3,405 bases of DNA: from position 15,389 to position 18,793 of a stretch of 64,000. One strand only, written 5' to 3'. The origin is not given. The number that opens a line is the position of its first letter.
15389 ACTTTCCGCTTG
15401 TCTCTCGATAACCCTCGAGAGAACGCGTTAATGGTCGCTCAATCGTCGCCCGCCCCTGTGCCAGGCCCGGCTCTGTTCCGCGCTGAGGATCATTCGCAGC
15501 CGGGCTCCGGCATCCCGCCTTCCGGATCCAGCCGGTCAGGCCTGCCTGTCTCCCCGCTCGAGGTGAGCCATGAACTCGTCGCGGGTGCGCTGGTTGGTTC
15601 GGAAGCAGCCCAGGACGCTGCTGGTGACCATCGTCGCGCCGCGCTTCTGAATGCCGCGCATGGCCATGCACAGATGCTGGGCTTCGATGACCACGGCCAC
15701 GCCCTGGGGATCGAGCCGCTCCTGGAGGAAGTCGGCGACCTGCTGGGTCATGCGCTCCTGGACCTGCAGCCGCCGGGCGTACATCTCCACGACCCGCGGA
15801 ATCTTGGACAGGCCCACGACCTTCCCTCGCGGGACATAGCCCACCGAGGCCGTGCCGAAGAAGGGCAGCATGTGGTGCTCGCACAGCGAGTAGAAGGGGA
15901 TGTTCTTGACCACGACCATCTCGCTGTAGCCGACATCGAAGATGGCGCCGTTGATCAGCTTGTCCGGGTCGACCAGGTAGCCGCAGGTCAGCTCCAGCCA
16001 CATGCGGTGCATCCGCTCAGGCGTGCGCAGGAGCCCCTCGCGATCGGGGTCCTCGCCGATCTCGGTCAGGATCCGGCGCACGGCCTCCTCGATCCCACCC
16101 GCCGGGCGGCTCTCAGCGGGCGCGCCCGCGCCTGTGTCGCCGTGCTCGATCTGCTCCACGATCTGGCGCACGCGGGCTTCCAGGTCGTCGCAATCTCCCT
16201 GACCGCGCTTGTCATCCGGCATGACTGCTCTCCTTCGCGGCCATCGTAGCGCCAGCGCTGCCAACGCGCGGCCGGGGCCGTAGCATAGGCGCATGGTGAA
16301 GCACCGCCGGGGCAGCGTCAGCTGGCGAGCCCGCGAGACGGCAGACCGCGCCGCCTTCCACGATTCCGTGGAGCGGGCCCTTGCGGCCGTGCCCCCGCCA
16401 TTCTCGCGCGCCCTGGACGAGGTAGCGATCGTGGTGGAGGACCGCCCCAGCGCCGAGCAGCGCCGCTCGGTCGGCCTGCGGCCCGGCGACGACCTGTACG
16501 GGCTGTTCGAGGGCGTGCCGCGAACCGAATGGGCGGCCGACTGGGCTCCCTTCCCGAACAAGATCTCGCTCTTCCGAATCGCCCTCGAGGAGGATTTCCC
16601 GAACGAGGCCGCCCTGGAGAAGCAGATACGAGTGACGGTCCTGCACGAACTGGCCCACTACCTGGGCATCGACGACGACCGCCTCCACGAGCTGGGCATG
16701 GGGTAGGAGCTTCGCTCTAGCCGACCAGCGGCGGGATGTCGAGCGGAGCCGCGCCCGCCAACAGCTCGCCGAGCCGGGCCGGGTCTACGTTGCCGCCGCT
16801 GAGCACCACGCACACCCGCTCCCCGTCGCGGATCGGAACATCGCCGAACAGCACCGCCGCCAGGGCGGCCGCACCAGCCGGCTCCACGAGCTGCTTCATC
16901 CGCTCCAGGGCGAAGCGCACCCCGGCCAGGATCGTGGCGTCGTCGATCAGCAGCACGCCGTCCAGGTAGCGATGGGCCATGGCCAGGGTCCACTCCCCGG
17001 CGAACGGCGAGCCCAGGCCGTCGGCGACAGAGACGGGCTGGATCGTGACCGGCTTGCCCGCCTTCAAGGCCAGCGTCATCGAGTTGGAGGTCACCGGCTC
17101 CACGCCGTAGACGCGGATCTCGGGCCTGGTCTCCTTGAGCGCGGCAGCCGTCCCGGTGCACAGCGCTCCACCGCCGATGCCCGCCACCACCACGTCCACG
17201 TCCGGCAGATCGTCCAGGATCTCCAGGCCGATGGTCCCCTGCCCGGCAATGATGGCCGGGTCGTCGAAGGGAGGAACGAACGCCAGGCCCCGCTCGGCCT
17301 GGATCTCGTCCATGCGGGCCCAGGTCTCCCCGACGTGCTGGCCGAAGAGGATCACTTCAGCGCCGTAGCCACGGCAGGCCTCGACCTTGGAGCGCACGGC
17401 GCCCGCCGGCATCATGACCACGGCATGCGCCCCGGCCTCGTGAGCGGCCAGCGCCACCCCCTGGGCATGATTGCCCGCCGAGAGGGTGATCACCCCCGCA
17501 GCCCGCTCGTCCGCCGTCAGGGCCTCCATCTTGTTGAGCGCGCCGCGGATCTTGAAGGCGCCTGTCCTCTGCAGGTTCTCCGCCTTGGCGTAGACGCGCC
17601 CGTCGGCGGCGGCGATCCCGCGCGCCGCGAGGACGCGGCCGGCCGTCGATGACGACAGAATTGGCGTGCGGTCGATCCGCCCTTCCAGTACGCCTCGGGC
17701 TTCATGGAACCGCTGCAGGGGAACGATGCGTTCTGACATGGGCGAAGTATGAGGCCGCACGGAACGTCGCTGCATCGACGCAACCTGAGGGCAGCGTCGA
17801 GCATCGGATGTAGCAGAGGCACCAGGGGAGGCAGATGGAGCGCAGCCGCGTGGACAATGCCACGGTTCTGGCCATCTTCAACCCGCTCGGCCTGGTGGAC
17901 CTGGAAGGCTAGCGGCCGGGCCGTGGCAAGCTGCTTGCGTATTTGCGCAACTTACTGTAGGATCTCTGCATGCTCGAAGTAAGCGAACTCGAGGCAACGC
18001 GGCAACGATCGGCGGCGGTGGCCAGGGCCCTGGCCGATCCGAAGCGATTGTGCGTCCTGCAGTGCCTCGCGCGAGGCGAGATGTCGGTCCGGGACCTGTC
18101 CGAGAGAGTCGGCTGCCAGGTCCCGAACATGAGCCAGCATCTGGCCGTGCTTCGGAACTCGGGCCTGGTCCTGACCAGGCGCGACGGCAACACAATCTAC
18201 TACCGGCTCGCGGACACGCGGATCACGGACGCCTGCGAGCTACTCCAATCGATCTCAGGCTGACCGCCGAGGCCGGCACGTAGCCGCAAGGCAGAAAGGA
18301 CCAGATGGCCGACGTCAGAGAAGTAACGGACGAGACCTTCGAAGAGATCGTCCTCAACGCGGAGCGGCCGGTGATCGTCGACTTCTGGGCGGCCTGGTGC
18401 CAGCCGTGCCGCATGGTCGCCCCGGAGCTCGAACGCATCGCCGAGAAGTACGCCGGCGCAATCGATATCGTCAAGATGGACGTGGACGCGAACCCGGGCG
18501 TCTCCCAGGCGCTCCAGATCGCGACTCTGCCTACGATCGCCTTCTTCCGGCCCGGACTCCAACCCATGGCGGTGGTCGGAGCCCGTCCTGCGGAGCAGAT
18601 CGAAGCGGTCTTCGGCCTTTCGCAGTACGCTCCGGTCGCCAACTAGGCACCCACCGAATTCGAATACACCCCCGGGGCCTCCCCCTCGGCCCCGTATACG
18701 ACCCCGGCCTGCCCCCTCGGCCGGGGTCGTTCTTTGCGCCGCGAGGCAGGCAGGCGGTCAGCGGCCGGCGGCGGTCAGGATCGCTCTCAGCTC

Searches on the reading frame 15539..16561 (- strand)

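Call 36: search_protein_families(library=pfam, proteins=[window:15539-16561:-])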
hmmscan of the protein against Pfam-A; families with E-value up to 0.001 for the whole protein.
window:15539-16561:- (341 aa): 2 families
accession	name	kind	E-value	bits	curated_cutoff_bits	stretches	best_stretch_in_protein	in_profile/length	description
PF01227.27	GTP_cyclohydroI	-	1.2e-76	256.6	27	1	157-334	1-178/179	GTP cyclohydrolase I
PF14489.11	QueF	-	0.00075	20.1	27.3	0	233-291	1-59/81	QueF-like protein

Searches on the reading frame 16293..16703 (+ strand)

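Call 36: search_protein_families(library=pfam, proteins=[window:16293-16703:+])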
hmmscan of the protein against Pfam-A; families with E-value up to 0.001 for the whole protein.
window:16293-16703:+ (137 aa): 1 family
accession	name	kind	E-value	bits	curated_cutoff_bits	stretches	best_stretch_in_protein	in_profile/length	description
PF06262.17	Zincin_1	-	2.8e-25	88.6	22.4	1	41-135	1-96/97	Zincin-like metallopeptidase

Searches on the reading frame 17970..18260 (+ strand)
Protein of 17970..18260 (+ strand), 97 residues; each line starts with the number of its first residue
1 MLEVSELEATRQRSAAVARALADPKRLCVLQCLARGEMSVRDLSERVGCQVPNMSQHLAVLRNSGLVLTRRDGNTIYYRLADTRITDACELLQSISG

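Call 36: search_protein_families(library=pfam, proteins=[window:17970-18260:+])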
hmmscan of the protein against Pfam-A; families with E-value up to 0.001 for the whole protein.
window:17970-18260:+ (97 aa): 5 families
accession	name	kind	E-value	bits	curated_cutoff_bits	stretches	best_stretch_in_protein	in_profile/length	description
PF01022.26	HTH_5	-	4.3e-12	46.2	22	1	23-67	1-45/47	Bacterial regulatory protein, arsR family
PF12840.13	HTH_20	-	9.5e-10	38.7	27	1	21-68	1-49/51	Helix-turn-helix domain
PF25212.1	HVO_A0114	-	1.2e-06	28.6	27.6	1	17-75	15-74/84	HVO_A0114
PF12802.13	MarR_2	-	0.00025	21.6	27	1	27-72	8-55/61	MarR family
PF24035.1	DUF7344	-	0.00058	20.6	27.8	0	20-47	3-30/76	Domain of unknown function (DUF7344)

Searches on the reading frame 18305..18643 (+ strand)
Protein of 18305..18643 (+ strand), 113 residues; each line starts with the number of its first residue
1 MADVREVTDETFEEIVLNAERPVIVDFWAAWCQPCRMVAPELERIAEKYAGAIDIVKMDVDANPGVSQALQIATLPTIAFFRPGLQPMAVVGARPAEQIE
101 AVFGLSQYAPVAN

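Call 10: find_related_loci(query=window:18305-18643:+, collection=genome_contigs, flank=4000)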
Query window:18305-18643:+ (113 aa) in genome_contigs; peptide patterns used: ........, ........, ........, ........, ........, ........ (x = any residue, [..] = any of these).
546 stretches matched a pattern; 324 encode a relative of the query (tblastn E <= 1e-3); the best 80 are kept; 80 distinct loci.
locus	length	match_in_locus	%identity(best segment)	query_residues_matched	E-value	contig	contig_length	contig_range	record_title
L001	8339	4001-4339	85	1-113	6e-64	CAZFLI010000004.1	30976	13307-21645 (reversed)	MAG TPA_asm: uncultured Anaerolineaceae bacterium isolate binchicken_co129_314 genome assembly, contig: NODE_3829_length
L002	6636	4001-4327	86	1-109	5e-62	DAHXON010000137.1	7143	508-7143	MAG TPA_asm: Chloroflexi bacterium isolate clean318 NODE_137_length_7143_cov_2.989386, whole genome shotgun sequence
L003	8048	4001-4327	84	1-109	8e-61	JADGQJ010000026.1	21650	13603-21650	MAG: Chloroflexota bacterium isolate Chersky.2_5 contig-100_257, whole genome shotgun sequence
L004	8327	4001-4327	83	1-109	7e-61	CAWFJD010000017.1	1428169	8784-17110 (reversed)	MAG: uncultured Chloroflexia bacterium isolate MFD01872.bin.2.254 genome assembly, contig: contig_37644, whole genome sh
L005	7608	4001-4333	82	1-111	2e-60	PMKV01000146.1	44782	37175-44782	MAG: Chloroflexi bacterium isolate fen_1042 73.20120600_E1D.47_contig_8197, whole genome shotgun sequence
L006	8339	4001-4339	81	1-113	1e-60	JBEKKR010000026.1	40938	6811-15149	MAG: Candidatus Limnocylindrales bacterium isolate SPRUCE 351 SPRUCE_351_26, whole genome shotgun sequence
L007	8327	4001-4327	84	1-109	3e-60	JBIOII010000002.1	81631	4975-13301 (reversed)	MAG: Candidatus Limnocylindrales bacterium isolate GcC5-39 k141_289528_length_81631_cov_50.5066, whole genome shotgun se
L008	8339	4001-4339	81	1-113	3e-60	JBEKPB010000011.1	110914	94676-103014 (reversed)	MAG: Candidatus Limnocylindrales bacterium isolate SPRUCE 454 SPRUCE_454_11, whole genome shotgun sequence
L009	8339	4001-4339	81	1-113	3e-60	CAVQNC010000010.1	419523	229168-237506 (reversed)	MAG: uncultured Chloroflexia bacterium isolate MFD03726.bin.1.123 genome assembly, contig: contig_40474, whole genome sh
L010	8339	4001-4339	81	1-113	2e-60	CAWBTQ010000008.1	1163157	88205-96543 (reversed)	MAG: uncultured Chloroflexia bacterium isolate MFD01299.bin.1.122 genome assembly, contig: contig_7465, whole genome sho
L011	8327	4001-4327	83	1-109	8e-60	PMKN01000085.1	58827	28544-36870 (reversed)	MAG: Chloroflexi bacterium isolate fen_1044 73.20120600_E2D.100_contig_3222, whole genome shotgun sequence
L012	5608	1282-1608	83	1-109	7e-60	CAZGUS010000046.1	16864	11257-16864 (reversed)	MAG TPA_asm: uncultured Anaerolineaceae bacterium isolate binchicken_co50_320 genome assembly, contig: NODE_3840_length_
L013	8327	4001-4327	83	1-109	1e-59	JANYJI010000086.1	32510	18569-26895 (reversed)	MAG: Chloroflexi bacterium isolate GL140_3_metabinner_90 GL140_3_k141_23891, whole genome shotgun sequence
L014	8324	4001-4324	84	1-108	8e-60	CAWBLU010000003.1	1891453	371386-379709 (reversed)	MAG: uncultured Chloroflexia bacterium isolate MFD02416.bin.1.291 genome assembly, contig: contig_2514, whole genome sho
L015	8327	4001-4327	83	1-109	2e-59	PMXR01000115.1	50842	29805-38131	MAG: Chloroflexi bacterium isolate fen_1026 73.20110800_E1D.52_contig_347, whole genome shotgun sequence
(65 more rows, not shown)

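Call 36: search_protein_families(library=pfam, proteins=[window:18305-18643:+])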
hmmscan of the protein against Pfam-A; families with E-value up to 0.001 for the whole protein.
window:18305-18643:+ (113 aa): 6 families
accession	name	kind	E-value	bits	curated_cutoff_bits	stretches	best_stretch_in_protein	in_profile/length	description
PF00085.26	Thioredoxin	-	2.8e-29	101.6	23.5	1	4-101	2-99/103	Thioredoxin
PF13098.12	Thioredoxin_2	-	8e-07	29.8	27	1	19-102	4-103/104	Thioredoxin-like domain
PF04756.19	OST3_OST6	-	1.1e-05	25.5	27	1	24-87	34-108/294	OST3 / OST6 family, transporter family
PF13905.12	Thioredoxin_8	-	1.9e-05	25.3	27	1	21-63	2-46/94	Thioredoxin-like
PF13728.12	TraF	-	4.1e-05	24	23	1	21-93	130-211/224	F plasmid transfer operon protein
PF00578.27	AhpC-TSA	-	0.00023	21.5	26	1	19-61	24-68/124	AhpC/TSA family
